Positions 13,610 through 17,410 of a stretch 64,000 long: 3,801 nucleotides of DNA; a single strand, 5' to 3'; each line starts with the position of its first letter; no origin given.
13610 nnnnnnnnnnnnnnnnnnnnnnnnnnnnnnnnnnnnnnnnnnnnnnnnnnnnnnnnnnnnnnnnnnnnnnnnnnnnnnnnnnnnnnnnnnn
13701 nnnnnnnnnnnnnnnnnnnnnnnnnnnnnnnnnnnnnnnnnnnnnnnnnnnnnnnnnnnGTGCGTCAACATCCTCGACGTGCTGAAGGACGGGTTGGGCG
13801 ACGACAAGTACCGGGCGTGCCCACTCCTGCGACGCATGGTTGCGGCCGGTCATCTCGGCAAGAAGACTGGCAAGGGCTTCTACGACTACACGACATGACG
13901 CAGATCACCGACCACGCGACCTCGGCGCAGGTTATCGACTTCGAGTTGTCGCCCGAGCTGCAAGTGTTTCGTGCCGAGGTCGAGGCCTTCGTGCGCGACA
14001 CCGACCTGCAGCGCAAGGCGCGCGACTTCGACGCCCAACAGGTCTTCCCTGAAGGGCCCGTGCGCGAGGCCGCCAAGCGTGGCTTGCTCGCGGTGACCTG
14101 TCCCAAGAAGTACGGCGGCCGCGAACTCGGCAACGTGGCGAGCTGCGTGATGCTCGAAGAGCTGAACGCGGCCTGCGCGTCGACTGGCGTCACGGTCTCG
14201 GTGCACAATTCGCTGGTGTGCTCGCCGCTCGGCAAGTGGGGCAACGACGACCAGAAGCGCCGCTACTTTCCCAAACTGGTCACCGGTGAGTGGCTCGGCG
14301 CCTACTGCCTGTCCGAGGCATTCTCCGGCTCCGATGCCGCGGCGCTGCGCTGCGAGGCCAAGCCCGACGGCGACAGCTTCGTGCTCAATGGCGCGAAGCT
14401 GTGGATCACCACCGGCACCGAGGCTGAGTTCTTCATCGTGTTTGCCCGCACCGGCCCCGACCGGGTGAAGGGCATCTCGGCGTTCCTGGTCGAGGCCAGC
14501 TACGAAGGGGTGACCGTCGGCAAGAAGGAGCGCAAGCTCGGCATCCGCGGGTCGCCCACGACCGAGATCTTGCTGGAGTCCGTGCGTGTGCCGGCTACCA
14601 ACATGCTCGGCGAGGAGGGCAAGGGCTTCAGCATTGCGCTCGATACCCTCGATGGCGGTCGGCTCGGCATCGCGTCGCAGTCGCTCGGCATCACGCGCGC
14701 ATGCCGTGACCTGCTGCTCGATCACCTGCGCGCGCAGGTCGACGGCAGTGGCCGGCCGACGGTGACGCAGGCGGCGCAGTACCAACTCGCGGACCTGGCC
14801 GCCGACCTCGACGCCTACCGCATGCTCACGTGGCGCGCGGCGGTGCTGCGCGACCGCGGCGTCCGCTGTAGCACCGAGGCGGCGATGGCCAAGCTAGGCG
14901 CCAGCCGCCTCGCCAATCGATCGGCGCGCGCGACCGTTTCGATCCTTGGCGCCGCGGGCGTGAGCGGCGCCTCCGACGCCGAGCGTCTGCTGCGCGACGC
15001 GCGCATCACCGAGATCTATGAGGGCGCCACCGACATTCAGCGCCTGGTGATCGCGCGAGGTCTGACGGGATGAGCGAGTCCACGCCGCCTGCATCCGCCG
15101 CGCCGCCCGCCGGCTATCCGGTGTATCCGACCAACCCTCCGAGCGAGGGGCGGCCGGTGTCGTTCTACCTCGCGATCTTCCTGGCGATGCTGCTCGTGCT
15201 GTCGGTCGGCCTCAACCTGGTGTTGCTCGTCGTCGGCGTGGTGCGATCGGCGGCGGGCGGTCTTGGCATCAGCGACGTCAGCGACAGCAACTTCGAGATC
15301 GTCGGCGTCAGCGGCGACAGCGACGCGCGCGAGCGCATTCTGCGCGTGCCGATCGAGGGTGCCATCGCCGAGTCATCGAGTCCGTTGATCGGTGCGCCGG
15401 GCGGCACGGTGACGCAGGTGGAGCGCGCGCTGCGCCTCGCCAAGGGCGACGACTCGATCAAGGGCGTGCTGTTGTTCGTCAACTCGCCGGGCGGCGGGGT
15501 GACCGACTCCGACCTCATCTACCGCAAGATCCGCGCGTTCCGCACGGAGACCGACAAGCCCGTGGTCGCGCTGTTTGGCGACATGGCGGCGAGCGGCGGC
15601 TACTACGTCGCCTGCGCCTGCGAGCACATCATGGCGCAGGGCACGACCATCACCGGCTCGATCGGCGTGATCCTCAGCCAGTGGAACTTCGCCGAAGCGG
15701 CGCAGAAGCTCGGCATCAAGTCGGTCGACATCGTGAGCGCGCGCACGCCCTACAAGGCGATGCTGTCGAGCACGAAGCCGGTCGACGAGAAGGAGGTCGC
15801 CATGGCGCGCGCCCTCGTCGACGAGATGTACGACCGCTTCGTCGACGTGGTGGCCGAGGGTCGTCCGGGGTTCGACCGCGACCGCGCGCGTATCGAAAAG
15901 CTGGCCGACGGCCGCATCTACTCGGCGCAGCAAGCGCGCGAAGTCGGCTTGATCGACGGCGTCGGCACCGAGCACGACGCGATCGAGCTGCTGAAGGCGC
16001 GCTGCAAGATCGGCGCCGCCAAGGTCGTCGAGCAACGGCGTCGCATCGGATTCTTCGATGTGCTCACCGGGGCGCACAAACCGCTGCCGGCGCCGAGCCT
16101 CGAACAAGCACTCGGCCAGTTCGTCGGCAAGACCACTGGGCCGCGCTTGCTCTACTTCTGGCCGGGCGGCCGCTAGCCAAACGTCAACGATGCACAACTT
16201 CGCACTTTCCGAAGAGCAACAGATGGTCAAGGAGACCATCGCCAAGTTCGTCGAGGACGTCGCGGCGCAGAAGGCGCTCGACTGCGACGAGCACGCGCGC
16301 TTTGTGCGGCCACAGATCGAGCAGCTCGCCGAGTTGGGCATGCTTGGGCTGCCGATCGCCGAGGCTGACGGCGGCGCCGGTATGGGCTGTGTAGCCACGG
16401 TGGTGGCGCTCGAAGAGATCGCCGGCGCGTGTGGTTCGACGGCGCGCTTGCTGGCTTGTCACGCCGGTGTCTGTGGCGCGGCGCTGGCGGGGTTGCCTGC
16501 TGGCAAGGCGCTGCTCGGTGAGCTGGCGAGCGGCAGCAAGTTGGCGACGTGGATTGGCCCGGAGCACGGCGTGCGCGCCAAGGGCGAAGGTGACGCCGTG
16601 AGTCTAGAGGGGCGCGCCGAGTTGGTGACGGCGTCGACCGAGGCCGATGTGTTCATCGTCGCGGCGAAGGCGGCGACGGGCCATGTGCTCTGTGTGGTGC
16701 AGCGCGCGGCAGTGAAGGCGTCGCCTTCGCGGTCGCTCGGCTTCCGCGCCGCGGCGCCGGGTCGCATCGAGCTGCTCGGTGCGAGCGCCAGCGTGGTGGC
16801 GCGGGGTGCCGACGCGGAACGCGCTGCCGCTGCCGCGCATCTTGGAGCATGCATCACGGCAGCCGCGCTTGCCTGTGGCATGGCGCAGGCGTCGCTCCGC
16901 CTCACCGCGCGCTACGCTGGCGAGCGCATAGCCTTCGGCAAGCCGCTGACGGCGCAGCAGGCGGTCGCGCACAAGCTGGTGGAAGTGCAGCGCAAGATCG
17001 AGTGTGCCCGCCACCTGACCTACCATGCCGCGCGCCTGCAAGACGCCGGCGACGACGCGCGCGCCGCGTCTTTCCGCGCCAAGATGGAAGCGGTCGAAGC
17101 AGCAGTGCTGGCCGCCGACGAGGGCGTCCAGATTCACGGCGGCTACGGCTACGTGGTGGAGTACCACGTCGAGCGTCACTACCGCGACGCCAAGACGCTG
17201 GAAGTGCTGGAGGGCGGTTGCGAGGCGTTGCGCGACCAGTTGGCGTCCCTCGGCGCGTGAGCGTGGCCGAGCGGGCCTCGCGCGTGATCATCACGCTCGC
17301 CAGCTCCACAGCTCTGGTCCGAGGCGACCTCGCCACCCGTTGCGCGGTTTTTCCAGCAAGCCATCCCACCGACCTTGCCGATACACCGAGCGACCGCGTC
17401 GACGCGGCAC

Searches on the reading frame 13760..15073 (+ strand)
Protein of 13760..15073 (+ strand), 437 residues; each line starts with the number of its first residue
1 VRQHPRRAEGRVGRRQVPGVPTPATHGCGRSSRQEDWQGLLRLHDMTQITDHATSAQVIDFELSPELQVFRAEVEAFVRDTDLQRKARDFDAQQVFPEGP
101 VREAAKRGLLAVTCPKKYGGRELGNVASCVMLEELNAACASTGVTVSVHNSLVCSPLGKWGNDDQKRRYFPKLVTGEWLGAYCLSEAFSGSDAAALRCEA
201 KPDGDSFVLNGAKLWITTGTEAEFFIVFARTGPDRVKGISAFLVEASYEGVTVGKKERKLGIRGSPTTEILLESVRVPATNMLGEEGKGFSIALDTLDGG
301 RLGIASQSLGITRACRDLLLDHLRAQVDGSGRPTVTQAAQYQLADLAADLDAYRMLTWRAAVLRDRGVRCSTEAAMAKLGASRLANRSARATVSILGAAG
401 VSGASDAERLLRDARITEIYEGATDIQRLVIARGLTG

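Call 8: search_protein_families(library=pfam, proteins=[window:13760-15073:+])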
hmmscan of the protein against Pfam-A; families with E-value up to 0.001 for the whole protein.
window:13760-15073:+ (437 aa): 4 families
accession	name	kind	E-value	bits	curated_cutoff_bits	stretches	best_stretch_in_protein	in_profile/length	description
PF00441.29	Acyl-CoA_dh_1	-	1.5e-34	119.8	22.4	1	287-435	1-149/150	Acyl-CoA dehydrogenase, C-terminal domain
PF02771.21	Acyl-CoA_dh_N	-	9.5e-30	103.7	22.9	1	65-177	2-113/113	Acyl-CoA dehydrogenase, N-terminal domain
PF02770.24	Acyl-CoA_dh_M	-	7.5e-22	77.8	33.3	1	181-275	1-97/97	Acyl-CoA dehydrogenase, middle domain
PF08028.16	Acyl-CoA_dh_2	-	1.6e-11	45.1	22.7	1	302-422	1-131/134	Acyl-CoA dehydrogenase, C-terminal domain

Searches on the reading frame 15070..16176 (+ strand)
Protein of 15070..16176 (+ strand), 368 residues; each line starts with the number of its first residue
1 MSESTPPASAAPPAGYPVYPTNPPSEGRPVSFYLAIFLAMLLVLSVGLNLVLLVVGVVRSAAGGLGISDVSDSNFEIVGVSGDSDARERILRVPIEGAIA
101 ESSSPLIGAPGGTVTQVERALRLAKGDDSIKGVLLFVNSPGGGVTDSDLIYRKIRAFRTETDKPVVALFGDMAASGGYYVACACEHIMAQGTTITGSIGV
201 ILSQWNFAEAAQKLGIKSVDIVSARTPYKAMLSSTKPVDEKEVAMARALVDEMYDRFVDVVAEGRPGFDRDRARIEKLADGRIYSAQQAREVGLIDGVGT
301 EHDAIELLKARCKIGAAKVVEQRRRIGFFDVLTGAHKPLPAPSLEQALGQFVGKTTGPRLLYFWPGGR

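Call 8: search_protein_families(library=pfam, proteins=[window:15070-16176:+])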
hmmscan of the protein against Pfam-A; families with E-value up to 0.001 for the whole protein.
window:15070-16176:+ (368 aa): 3 families
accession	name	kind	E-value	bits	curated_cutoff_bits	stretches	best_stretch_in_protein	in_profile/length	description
PF01343.23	Peptidase_S49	-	1.2e-39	136.2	24.9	1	160-311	4-150/154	Peptidase family S49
PF00574.28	CLP_protease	-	2.7e-07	31.1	20.2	1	118-185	34-97/182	Clp protease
PF25145.1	NfeD1b_N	-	1.1e-06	28.8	40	1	115-210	17-107/189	NfeD1b, N-terminal domain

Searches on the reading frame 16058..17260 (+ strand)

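Call 8: search_protein_families(library=pfam, proteins=[window:16058-17260:+])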
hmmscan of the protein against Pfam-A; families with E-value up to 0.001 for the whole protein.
window:16058-17260:+ (400 aa): 3 families
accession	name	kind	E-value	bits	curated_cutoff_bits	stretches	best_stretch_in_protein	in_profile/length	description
PF00441.29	Acyl-CoA_dh_1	-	1.1e-30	107.2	22.4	1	266-396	16-146/150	Acyl-CoA dehydrogenase, C-terminal domain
PF02771.21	Acyl-CoA_dh_N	-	3e-21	76.3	22.9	1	51-143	1-93/113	Acyl-CoA dehydrogenase, N-terminal domain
PF08028.16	Acyl-CoA_dh_2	-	1.9e-16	61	22.7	1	267-382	2-127/134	Acyl-CoA dehydrogenase, C-terminal domain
